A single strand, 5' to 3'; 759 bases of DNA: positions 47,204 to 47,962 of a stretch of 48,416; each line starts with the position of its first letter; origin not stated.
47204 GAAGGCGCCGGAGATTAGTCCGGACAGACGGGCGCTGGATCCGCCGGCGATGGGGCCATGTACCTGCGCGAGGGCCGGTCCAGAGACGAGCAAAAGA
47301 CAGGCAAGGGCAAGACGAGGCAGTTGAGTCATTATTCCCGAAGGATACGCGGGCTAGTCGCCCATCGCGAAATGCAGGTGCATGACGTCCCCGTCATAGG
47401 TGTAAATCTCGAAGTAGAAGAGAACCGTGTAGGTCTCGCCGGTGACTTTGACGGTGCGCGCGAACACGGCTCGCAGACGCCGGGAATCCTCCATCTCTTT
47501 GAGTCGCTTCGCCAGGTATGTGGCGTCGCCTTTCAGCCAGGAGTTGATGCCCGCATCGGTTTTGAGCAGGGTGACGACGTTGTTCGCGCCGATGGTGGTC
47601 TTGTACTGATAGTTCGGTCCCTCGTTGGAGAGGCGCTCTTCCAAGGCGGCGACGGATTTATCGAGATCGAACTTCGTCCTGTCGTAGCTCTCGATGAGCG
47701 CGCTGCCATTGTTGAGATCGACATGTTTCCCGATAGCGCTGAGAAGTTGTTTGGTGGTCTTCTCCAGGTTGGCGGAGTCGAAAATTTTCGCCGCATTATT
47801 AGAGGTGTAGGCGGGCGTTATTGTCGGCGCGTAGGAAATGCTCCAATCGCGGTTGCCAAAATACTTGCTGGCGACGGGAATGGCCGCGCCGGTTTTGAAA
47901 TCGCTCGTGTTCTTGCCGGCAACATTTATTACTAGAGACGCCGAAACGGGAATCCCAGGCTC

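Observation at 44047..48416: Operon combining an active M4/M36-like protease, a pseudoprotease paralog and a shared uncharacterised domain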

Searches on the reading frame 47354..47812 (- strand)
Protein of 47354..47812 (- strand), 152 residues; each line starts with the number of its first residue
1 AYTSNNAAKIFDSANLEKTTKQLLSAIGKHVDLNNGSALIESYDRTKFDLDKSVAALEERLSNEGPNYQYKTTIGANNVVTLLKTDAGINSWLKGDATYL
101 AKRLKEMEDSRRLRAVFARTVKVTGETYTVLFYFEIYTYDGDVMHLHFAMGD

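Call 26: search_protein_families(library=pfam, proteins=[window:47354-47812:-], max_evalue=10)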
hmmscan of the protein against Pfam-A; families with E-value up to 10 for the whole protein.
window:47354-47812:- (152 aa): 1 family
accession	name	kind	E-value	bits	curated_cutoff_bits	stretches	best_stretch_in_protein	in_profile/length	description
PF08938.16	HBS1_N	-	0.12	13.2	26.4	1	12-64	22-75/78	HBS1 N-terminus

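Call 27: search_protein_representatives(alignment_id=A1)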
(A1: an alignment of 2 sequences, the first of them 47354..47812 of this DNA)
Query: 2 sequences, 157 profile positions. Proteins with E-value up to 0.001 (for the whole library): 17; up to 1e-10: 8; up to 1e-30: 7. The best 17 are listed.
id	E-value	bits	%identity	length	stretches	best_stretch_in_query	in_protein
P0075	1.9e-87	307.3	-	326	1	1-152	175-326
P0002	4.3e-75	267.2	-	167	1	1-157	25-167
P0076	1.1e-62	226.9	-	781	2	20-152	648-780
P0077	1.5e-59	216.7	-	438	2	18-148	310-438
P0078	1.4e-43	164.8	-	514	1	17-152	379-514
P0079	2.9e-41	157.3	-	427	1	1-157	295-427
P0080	3.4e-32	127.8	-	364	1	19-148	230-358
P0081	3.1e-25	105.2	-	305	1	19-153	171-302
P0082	1.1e-10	57.9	-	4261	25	81-115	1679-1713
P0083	2.2e-09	53.6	-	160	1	20-149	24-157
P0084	8.4e-09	51.8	-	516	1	26-152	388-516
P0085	2.2e-05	40.6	-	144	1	19-148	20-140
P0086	2.3e-05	40.6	-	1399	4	98-142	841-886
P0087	2.2e-04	37.4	-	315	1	16-151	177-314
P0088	2.7e-04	37.1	-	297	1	18-146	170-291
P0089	3.0e-04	37.0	-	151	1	18-150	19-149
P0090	3.8e-04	36.6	-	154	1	28-150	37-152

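Call 30: find_homologous_proteins(query=A2, max_evalue=0.01)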
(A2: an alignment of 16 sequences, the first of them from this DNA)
Query A2 (16 sequences) (136 aa, profile of the alignment): 2 proteins with E <= 0.01 among 927 candidates.
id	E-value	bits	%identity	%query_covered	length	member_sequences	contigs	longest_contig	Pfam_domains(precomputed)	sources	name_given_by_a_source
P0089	1.0e-33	135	27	99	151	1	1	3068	-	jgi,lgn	-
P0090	3.3e-31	126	28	99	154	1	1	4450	-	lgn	-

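Call 31: search_solved_structures(query=A2, max_evalue=10)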
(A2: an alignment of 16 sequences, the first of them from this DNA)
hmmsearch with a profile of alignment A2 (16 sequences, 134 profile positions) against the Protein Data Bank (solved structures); distinct sequences matched with E-value up to 10: 14.
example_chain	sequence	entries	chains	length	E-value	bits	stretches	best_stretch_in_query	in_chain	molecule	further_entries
6dm9_A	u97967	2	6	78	0.19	15.5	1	58-110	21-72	DHD15_extended_A | DHD15_closed_A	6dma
5tp5_A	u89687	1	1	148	0.76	13.5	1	96-124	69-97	Calmodulin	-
5tp6_A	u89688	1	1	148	0.86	13.3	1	96-124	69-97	Calmodulin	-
7bqb_A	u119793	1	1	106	0.88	13.3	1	55-99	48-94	NF6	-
6sw9_9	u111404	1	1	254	0.9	13.2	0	94-120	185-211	Translation initiation factor 2 subunit alpha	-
11ho_A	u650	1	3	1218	0.9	13.2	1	12-100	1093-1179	SARS-CoV-2 KP3.1.1 variant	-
9iu1_B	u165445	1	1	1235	0.92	13.2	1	12-100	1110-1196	Spike glycoprotein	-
8xux_A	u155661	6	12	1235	0.92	13.2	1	12-100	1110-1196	Spike glycoprotein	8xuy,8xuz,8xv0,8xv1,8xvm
8wxl_A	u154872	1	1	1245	0.93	13.2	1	12-100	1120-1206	Spike glycoprotein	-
8cyk_B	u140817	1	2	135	0.93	13.2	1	24-120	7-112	HALC1_878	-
11hm_B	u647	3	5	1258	0.94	13.2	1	12-100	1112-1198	SARS-CoV-2 KP3.1.1 | Spike glycoprotein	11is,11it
2aho_B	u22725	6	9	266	0.98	13.1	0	94-120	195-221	Translation initiation factor 2 alpha subunit | Translation initiation factor 2 subunit alpha | aIF2-alpha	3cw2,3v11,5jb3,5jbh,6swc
3f3s_A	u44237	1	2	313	1.2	12.8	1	16-76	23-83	Lambda-crystallin homolog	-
3ado_A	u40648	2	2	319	1.4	12.7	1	16-75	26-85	Lambda-crystallin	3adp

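Call 32: search_protein_families(library=pfam, alignment_id=A2, max_evalue=1)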
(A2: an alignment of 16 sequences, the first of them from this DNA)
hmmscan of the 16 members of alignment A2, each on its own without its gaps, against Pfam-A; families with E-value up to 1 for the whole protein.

A. member 1, seq(136 aa): 0 families

B. families by the number of members that match (of 16 scanned): 14 families
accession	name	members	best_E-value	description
PF10962.13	DUF2764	1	0.014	Protein of unknown function (DUF2764)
PF23130.1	IcmW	1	0.047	IcmW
PF06918.19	DUF1280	1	0.05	Protein of unknown function (DUF1280)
PF04083.22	Abhydro_lipase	1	0.057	Partial alpha/beta-hydrolase lipase region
PF09851.14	SHOCT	1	0.06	Short C-terminal domain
PF22218.1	SAS-6_C_CC_2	1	0.062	SAS-6, C-terminal coiled coil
PF02645.21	DegV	1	0.07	Uncharacterised protein, DegV family COG1307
PF01978.25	TrmB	1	0.07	Sugar-specific transcriptional regulator TrmB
PF14269.12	Arylsulfotran_2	1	0.072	Arylsulfotransferase (ASST)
PF02119.21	FlgI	1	0.11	Flagellar P-ring protein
PF09205.15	DUF1955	1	0.11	Domain of unknown function (DUF1955)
PF22029.2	PhyR_sigma2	1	0.13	Sigma2 domain of PhyR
PF20940.2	SSV1_D-63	1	0.16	Sulfolobus spindle-shape virus 1, protein D-63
PF09182.16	PuR_N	1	0.2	Bacterial purine repressor, N-terminal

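Call 34: find_encoding_contigs(protein=P0089, flank=5000, max_places=3)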
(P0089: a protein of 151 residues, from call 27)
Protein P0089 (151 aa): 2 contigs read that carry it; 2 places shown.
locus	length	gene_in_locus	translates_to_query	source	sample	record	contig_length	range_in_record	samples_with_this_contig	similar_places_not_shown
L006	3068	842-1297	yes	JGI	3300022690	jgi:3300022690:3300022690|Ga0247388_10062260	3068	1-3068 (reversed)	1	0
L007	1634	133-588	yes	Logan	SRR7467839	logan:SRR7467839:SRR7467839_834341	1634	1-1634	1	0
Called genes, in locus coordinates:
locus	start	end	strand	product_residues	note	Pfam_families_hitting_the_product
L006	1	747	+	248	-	?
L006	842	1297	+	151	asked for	-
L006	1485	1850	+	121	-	-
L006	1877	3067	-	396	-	?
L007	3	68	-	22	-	?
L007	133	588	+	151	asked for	-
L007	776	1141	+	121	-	-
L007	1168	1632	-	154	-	?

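Call 35: find_encoding_contigs(protein=P0090, flank=5000, max_places=3)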
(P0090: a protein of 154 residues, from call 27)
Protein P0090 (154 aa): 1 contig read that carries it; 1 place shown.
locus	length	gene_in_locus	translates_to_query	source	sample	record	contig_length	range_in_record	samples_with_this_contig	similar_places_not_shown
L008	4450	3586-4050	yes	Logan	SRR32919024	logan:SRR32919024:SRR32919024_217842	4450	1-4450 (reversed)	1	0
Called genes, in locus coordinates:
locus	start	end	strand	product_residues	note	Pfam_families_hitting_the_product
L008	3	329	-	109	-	?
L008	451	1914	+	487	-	PF22694:CtpB_N-like, PF13180:PDZ_2 (weak), PF03572:Peptidase_S41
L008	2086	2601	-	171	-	-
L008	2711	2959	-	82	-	PF12441:CopG_antitoxin (weak)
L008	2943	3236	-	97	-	PF04365:BrnT_toxin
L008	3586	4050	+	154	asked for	-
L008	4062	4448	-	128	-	?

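Call 38: find_encoding_contigs(protein=P0076, flank=10000, max_places=3)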
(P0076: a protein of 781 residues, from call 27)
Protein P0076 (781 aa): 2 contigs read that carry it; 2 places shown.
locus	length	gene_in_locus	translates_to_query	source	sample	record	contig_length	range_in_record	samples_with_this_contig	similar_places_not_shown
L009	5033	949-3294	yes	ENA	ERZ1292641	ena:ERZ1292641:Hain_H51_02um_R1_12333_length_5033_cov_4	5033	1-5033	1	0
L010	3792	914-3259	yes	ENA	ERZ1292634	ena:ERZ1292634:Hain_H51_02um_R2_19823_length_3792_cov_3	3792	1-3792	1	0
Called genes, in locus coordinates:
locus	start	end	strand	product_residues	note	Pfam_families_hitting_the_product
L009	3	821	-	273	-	?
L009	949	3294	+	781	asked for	-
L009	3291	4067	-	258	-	PF13635:DUF4143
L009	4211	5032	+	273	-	?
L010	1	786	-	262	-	?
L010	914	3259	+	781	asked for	-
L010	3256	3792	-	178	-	?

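Call 39: find_encoding_contigs(protein=P0079, flank=10000, max_places=3)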
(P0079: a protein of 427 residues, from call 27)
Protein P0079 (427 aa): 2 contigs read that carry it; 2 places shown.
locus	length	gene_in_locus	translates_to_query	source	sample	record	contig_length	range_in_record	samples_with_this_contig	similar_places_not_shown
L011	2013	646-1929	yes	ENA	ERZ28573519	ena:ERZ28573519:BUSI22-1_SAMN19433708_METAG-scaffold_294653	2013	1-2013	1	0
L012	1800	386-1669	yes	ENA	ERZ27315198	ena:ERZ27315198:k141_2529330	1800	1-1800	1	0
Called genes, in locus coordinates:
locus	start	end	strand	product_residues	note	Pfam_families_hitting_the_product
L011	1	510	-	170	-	?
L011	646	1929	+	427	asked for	-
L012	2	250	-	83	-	?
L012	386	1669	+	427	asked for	-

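Call 44: predict_structure(alignment_id=A3)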
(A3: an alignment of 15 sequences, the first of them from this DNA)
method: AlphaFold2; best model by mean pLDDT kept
length: 136 residues; sequences in the alignment: 15
mean_pLDDT: 90.3   pTM: 0.87
mean pLDDT of the five models: 90.3, 90.1, 88.9, 88.6, 88.3
residues with pLDDT >= 90: 88; 70-90: 41; 50-70: 7; < 50: 0
segments of 3 or more residues with pLDDT < 50: none
pLDDT, mean of each block of 10 residues (from residue 1): 88 86 96 97 80 91 96 87 95 97 84 86 97 81
secondary structure, 60 per line:
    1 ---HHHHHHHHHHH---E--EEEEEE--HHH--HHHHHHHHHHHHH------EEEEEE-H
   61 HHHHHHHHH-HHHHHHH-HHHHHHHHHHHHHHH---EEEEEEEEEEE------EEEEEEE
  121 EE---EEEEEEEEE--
elements in order: H4-14 E21-26 H34-46 E53-58 H60-69 H71-77 H79-93 E97-107 E114-122 E126-134

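Call 47: fold_search(model_id=the predicted structure, library=pdb)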
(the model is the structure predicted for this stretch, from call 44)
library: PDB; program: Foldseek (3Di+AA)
matches with E <= 10: 849; with E <= 0.001: 0
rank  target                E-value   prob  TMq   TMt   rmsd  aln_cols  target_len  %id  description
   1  2o3b_B                3.2e-03  0.98  0.42  0.41   6.9       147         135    9  Crystal structure complex of Nuclease A (NucA) with intra-cellular inhibitor NuiA (released 2006-12-19)
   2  1iq6_A                1.7e-02  0.13  0.17  0.17  16.5       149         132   10  (R)-HYDRATASE FROM A. CAVIAE INVOLVED IN PHA BIOSYNTHESIS (released 2003-02-18)
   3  4qda_A                3.7e-02  0.10  0.17  0.17  16.1       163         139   15  Crystal structure of mutant Thioesterase PA1618 (E64A) from Pseudomonas aeruginosa (released 2015-05-13)
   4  2q78_A                4.0e-02  0.15  0.19  0.20  11.2       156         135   15  Crystal structure of a thioesterase-like protein (tm0581) from thermotoga maritima msb8 at 2.20 A resolution (released 2007-06-19)
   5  5u50_C                4.8e-02  0.60  0.37  0.32   8.3       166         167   13  Crystal structure of citrus MAF1 in space group C 2 2 21 (released 2017-07-19)
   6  2q78_D                6.4e-02  0.16  0.22  0.23   9.4       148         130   17  Crystal structure of a thioesterase-like protein (tm0581) from thermotoga maritima msb8 at 2.20 A resolution (released 2007-06-19)
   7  1iq6_B                7.3e-02  0.08  0.17  0.17  16.4       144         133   10  (R)-HYDRATASE FROM A. CAVIAE INVOLVED IN PHA BIOSYNTHESIS (released 2003-02-18)
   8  2iwc                  8.2e-02  0.07  0.16  0.11  14.8       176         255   13  Benzylpenicilloyl-acylated MecR1 extracellular antibiotic-sensor domain. (released 2006-07-04)
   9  4qdb_A                1.0e-01  0.08  0.16  0.16  15.8       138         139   14  Crystal structure of mutant Thioesterase PA1618 (Q49A) from Pseudomonas aeruginosa (released 2015-05-13)
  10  2q78_B                1.2e-01  0.13  0.21  0.22  11.5       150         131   18  Crystal structure of a thioesterase-like protein (tm0581) from thermotoga maritima msb8 at 2.20 A resolution (released 2007-06-19)
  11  3qoo                  1.2e-01  0.12  0.19  0.19  13.6       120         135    9  Crystal structure of hot-dog-like Taci_0573 protein from Thermanaerovibrio acidaminovorans (released 2011-02-23)
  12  8c0p_B                1.3e-01  0.11  0.22  0.13  15.1       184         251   14  Crystal structure of S. aureus BlaR1 sensor domain in complex with a boronate inhibitor (released 2024-07-10)
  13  2q78_F                1.5e-01  0.12  0.22  0.22   9.4       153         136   16  Crystal structure of a thioesterase-like protein (tm0581) from thermotoga maritima msb8 at 2.20 A resolution (released 2007-06-19)
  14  4qd7_A                1.5e-01  0.07  0.17  0.16  14.3       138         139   15  Crystal structure of Thioesterase PA1618 from Pseudomonas aeruginosa (released 2015-05-13)
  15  2iwd                  1.6e-01  0.06  0.16  0.11  14.3       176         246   13  Oxacilloyl-acylated MecR1 extracellular antibiotic-sensor domain. (released 2006-07-03)
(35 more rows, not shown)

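Call 56: find_encoding_contigs(protein=P0078, flank=10000, max_places=2)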
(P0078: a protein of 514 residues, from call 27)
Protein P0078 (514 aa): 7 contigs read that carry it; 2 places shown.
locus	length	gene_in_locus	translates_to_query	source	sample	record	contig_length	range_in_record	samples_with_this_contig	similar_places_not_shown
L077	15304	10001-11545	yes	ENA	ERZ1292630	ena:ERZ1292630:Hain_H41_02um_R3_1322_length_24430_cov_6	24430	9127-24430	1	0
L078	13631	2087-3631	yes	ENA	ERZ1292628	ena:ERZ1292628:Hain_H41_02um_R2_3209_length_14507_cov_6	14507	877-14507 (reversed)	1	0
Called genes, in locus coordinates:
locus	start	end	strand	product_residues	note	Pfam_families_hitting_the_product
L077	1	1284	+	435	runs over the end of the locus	PF00919:UPF0004, PF04055:Radical_SAM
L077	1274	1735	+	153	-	PF07238:PilZ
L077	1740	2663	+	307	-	PF01745:IPT (faint), PF01715:IPPT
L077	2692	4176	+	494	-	-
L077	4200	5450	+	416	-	PF13167:GTP-bdg_N, PF16360:GTP-bdg_M, PF01926:MMR_HSR1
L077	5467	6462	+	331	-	PF01210:NAD_Gly3P_dh_N, PF07479:NAD_Gly3P_dh_C, PF20618:GPD_NAD_C_bact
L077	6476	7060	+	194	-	PF02577:BFN_dom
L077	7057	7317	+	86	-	PF00216:Bac_DNA_binding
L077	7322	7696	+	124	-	PF13411:MerR_1, PF00376:MerR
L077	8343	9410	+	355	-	PF04542:Sigma70_r2, PF04539:Sigma70_r3, PF04545:Sigma70_r4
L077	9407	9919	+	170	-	PF00156:Pribosyltran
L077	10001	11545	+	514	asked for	-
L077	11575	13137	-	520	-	-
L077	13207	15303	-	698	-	?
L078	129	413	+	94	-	PF00708:Acylphosphatase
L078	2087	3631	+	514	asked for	-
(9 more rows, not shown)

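Call 57: find_encoding_contigs(protein=P0080, flank=10000, max_places=2)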
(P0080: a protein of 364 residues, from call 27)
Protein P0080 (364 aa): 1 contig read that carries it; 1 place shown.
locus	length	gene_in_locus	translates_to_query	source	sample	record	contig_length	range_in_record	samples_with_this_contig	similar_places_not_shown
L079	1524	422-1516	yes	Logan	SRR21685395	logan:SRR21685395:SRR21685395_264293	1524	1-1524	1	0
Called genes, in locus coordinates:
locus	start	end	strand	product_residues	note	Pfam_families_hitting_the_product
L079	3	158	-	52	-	?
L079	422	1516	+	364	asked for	-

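Call 58: find_encoding_contigs(protein=P0081, flank=10000, max_places=2)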
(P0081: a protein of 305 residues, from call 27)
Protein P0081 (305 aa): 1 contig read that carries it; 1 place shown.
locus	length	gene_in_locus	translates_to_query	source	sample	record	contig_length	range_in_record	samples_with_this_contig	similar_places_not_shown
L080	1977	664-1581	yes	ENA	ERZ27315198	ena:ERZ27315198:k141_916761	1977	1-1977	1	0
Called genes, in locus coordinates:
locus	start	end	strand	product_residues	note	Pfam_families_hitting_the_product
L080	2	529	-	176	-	?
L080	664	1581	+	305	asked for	-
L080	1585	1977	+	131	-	?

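Call 59: find_encoding_contigs(protein=P0084, flank=10000, max_places=2)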
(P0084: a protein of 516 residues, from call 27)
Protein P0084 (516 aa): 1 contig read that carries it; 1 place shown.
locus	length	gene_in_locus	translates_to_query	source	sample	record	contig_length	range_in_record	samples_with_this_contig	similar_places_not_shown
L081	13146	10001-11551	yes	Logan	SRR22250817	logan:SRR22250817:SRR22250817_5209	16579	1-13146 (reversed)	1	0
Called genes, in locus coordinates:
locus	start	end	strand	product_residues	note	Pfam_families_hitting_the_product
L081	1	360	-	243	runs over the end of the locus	PF09699:Paired_CXXCH_1 (faint), PF22113:Mtrc-MtrF_II-IV_dom (faint), PF14537:Cytochrom_c3_2 (faint), PF14522:Cytochrome_C7 (weak)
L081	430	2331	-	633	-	-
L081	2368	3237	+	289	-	PF02749:QRPTase_N, PF01729:QRPTase_C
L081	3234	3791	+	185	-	PF03099:BPL_LplA_LipB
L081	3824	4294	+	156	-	PF03449:GreA_GreB_N, PF01272:GreA_GreB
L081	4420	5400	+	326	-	PF08331:QueG_DUF1730, PF00037:Fer4 (faint), PF13484:Fer4_16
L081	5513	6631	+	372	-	PF01103:Omp85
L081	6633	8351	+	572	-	PF00528:BPD_transp_1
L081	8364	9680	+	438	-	PF00005:ABC_tran, PF13304:AAA_21 (faint), PF09821:AAA_assoc_C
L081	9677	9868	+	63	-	-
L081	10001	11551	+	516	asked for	-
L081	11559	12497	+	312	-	PF02265:S1-P1_nuclease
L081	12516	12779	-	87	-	PF05016:ParE_toxin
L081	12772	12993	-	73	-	PF02604:PhdYeFM_antitox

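Call 62: search_protein_families(library=pfam, proteins=[L077:11575-13137:-, L081:11559-12497:+, P0084, P0078, P0080, L006:1485-1850:+, L008:2086-2601:-, P0087, P0088, P0076], max_evalue=0.1)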
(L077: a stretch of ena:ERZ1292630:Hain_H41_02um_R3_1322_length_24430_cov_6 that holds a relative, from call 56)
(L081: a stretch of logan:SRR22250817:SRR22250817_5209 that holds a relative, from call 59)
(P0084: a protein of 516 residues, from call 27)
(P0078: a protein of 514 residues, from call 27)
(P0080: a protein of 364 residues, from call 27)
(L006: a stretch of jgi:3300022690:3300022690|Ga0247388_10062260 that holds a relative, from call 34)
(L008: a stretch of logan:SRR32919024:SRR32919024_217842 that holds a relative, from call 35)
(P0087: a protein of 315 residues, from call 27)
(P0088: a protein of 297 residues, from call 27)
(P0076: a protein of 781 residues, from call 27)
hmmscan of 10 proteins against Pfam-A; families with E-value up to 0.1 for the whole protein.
L077:11575-13137:- (520 aa): 0 families

L081:11559-12497:+ (312 aa): 1 family
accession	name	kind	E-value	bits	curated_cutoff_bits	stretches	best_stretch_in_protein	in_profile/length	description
PF02265.22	S1-P1_nuclease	-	1e-47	163.6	29.5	1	25-305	1-257/258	S1/P1 Nuclease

P0084 (516 aa): 0 families

P0078 (514 aa): 1 family
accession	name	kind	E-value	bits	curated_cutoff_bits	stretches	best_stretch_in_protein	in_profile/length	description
PF08940.17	DUF1918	-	0.02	15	24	1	167-196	18-45/58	Domain of unknown function (DUF1918)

P0080 (364 aa): 0 families

L006:1485-1850:+ (121 aa): 0 families

L008:2086-2601:- (171 aa): 0 families

P0087 (315 aa): 0 families

P0088 (297 aa): 0 families

P0076 (781 aa): 0 families
